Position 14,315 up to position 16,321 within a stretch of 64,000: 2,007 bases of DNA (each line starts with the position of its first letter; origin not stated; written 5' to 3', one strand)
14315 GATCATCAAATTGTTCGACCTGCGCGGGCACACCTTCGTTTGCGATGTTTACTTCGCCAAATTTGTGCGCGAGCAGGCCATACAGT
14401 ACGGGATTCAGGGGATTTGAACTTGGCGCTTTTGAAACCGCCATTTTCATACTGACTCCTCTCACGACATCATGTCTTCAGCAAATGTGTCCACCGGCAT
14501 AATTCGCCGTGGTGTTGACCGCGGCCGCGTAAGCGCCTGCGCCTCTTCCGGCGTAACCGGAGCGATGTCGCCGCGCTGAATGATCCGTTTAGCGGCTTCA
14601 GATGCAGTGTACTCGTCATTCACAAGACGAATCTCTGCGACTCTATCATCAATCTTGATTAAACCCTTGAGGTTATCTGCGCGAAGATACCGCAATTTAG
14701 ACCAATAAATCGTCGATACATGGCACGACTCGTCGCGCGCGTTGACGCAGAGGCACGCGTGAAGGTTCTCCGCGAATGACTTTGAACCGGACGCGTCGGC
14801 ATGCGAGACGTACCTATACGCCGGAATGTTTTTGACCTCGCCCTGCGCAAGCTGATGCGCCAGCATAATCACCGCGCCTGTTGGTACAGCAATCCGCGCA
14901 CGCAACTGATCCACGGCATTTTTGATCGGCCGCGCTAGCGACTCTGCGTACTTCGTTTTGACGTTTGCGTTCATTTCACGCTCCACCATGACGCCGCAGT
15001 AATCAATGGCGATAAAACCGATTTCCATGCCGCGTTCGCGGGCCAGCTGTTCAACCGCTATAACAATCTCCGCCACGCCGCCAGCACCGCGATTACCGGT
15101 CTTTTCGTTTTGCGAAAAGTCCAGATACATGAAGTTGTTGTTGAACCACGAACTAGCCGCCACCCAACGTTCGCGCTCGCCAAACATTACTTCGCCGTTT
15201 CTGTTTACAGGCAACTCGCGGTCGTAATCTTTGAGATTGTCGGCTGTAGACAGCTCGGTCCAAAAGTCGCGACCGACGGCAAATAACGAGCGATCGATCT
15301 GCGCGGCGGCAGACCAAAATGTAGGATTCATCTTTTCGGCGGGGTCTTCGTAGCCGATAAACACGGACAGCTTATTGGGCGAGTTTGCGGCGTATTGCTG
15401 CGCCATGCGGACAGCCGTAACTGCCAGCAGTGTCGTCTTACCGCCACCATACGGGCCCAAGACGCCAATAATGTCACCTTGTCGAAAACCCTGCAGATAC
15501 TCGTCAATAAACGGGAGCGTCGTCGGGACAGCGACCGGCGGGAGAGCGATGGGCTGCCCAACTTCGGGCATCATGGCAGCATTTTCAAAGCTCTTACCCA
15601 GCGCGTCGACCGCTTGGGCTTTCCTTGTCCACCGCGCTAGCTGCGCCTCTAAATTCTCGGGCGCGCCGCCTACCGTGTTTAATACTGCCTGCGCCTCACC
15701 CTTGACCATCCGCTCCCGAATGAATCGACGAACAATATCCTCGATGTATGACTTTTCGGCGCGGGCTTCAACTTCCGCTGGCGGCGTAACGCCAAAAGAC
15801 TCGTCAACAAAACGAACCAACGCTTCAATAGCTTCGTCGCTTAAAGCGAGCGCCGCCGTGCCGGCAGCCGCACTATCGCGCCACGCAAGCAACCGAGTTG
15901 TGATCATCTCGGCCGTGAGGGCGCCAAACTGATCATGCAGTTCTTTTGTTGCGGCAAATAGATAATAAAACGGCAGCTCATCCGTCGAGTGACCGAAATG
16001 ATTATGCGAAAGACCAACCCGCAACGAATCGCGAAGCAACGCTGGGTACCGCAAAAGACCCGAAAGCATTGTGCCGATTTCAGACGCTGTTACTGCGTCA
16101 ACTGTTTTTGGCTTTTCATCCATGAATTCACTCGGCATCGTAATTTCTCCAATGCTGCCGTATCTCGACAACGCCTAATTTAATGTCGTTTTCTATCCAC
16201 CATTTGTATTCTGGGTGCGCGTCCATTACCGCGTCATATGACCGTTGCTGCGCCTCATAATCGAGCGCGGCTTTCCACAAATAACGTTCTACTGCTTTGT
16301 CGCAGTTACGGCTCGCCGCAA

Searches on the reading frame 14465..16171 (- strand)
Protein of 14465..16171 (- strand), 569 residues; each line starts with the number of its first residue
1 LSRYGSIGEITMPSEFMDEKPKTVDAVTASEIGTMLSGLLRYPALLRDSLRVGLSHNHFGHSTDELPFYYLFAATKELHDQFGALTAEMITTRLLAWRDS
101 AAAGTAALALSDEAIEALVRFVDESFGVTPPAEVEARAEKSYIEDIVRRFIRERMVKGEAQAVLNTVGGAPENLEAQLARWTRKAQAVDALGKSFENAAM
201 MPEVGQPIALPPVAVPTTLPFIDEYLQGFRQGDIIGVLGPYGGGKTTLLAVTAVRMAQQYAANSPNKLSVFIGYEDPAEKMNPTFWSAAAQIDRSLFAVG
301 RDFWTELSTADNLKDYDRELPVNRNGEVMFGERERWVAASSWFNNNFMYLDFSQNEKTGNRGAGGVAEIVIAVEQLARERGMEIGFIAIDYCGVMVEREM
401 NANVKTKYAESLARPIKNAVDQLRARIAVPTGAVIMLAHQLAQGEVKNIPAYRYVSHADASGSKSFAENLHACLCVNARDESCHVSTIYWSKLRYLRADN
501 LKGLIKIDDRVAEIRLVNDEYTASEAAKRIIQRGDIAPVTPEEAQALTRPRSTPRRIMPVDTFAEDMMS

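Call 16: search_protein_families(library=phrogs, proteins=[window:14465-16171:-], max_evalue=0.001)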
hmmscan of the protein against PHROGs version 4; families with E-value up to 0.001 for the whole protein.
window:14465-16171:- (569 aa): 2 families
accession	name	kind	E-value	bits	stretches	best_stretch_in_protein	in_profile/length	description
phrog_19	-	DNA, RNA and nucleotide metabolism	4.2e-15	56.6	1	36-481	168-542/621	DnaB-like replicative helicase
phrog_239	-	DNA, RNA and nucleotide metabolism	0.00027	21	0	197-471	335-548/801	DNA primase/helicase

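Call 17: search_protein_families(library=pfam, proteins=[window:14465-16171:-], max_evalue=0.001)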
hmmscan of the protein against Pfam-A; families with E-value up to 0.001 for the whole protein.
window:14465-16171:- (569 aa): 2 families
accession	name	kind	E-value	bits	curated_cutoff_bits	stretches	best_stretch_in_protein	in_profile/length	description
PF03796.21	DnaB_C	-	2.1e-05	24.5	27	0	215-301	2-83/255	DnaB-like helicase C terminal domain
PF13481.12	AAA_25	-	0.00059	20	27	0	218-297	18-99/195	AAA domain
